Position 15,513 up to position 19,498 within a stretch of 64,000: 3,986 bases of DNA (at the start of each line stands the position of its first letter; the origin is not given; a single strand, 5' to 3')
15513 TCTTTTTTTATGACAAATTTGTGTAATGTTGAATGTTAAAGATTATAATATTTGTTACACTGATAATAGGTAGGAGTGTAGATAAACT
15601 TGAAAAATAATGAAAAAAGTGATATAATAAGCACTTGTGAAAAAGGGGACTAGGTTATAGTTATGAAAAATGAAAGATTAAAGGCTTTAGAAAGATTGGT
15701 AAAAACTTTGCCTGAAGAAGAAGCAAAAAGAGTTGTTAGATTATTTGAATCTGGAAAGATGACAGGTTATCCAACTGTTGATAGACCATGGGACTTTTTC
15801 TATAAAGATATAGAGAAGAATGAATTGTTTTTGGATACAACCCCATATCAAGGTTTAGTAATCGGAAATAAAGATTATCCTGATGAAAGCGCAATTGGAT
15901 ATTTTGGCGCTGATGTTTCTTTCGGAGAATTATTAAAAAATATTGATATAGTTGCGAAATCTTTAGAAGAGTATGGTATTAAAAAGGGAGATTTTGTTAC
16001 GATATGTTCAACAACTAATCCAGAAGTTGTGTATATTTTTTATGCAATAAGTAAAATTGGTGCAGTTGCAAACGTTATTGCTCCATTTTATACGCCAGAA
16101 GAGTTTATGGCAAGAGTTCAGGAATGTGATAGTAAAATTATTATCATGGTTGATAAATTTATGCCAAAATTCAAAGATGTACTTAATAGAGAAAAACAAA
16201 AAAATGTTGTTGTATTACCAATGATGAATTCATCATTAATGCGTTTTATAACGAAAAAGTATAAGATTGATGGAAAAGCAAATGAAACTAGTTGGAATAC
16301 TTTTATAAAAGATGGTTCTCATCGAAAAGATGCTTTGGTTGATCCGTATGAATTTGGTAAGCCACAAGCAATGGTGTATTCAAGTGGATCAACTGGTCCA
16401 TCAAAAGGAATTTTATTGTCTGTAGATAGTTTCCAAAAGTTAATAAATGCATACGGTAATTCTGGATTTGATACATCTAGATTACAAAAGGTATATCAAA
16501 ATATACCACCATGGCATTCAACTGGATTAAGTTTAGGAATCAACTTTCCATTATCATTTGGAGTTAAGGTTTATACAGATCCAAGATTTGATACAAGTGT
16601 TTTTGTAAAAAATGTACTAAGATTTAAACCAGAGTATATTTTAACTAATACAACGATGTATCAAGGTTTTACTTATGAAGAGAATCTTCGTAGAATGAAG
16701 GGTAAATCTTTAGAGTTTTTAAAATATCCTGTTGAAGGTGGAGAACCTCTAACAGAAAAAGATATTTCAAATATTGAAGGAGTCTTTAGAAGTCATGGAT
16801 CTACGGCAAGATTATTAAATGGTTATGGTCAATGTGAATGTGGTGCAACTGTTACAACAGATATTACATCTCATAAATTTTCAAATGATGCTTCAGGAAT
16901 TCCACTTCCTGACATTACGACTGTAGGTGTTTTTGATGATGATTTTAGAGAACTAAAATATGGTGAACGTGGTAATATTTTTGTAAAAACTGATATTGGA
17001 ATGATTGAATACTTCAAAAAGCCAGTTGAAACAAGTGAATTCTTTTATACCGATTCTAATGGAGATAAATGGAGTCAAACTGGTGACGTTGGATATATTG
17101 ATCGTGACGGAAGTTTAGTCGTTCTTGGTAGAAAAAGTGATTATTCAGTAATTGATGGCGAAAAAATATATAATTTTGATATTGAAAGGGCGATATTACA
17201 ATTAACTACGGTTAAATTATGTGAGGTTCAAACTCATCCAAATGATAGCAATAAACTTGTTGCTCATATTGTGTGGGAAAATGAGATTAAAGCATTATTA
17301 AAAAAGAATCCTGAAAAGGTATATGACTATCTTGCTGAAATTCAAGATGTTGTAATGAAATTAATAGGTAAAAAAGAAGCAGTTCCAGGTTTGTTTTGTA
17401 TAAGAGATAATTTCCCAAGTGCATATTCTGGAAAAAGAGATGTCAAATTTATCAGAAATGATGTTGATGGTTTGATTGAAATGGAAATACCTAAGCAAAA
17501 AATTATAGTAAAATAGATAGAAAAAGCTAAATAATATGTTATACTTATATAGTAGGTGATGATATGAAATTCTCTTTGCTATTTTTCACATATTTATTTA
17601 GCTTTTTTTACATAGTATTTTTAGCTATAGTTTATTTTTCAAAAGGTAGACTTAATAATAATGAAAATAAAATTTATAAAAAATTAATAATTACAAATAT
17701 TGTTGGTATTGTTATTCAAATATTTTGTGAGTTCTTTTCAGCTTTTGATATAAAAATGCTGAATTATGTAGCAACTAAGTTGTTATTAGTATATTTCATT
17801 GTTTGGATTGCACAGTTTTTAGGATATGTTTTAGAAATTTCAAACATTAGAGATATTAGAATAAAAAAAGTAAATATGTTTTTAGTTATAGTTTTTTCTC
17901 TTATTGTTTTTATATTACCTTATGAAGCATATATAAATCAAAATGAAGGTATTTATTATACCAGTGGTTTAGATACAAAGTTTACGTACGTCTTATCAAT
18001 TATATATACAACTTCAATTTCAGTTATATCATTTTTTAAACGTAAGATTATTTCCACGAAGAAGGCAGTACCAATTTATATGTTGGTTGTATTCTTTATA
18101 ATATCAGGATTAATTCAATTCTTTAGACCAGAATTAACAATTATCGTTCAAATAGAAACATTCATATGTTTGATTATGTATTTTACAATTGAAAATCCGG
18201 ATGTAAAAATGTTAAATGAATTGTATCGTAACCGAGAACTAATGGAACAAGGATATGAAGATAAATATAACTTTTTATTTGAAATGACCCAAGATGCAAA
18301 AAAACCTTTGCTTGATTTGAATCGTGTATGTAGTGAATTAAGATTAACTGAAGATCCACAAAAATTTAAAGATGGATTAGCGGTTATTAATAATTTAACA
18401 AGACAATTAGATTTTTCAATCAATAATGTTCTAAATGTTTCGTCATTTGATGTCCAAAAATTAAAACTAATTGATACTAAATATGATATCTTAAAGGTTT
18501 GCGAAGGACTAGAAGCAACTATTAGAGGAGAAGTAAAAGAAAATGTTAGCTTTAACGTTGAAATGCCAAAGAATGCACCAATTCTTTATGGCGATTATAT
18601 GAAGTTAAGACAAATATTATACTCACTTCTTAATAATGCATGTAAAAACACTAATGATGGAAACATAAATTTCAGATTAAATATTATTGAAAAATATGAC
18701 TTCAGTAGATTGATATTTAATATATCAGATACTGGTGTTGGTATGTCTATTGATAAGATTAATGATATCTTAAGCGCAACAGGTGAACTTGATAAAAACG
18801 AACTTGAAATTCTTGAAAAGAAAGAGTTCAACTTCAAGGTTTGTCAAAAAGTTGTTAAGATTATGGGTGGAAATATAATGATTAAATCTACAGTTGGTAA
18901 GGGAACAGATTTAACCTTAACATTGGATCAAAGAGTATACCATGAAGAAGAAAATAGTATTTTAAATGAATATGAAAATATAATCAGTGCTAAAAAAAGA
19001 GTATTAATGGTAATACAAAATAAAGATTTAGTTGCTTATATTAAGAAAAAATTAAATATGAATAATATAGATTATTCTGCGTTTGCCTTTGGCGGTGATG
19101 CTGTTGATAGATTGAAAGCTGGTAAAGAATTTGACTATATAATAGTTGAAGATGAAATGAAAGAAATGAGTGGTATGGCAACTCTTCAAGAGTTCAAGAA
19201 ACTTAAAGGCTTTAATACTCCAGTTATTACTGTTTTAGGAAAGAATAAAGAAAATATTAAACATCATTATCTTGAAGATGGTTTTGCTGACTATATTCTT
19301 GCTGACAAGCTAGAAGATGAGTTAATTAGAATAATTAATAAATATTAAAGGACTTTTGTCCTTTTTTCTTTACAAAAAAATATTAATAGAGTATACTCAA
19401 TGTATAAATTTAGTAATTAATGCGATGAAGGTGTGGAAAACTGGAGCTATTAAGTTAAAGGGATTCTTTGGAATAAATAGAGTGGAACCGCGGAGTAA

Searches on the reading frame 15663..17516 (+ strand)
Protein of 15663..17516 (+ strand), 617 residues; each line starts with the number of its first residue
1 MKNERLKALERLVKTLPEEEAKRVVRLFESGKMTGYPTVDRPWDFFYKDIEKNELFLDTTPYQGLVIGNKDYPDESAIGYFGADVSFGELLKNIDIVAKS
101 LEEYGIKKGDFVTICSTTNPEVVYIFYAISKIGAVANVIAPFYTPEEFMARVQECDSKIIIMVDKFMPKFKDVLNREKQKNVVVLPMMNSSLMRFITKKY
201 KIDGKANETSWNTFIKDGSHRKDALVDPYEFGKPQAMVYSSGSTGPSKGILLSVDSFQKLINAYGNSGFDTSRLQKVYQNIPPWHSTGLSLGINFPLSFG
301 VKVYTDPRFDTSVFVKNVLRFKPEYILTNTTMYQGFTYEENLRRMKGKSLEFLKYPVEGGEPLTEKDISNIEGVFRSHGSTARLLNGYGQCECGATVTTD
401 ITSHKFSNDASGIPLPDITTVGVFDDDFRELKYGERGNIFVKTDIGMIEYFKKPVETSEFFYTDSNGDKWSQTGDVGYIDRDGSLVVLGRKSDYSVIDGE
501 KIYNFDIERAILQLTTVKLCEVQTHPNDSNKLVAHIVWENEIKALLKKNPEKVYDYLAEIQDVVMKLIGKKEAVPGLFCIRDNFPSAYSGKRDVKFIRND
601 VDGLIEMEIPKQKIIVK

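Call 14: search_protein_families(library=pfam, proteins=[window:15663-17516:+], max_evalue=0.001)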
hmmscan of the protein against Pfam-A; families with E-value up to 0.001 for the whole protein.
window:15663-17516:+ (617 aa): 1 family
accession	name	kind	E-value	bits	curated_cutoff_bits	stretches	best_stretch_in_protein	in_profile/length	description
PF00501.34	AMP-binding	-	4.6e-46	157.8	29.9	1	70-450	6-383/384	AMP-binding enzyme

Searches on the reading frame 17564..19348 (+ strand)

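Call 14: search_protein_families(library=pfam, proteins=[window:17564-19348:+], max_evalue=0.001)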
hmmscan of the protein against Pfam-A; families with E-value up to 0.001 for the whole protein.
window:17564-19348:+ (594 aa): 2 families
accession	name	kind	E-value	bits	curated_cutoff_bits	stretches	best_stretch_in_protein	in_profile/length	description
PF02518.31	HATPase_c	-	1.6e-13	51.5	26.4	1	343-456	1-109/111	Histidine kinase-, DNA gyrase B-, and HSP90-like ATPase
PF00072.30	Response_reg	-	2e-08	34.8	30.2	1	481-590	2-109/111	Response regulator receiver domain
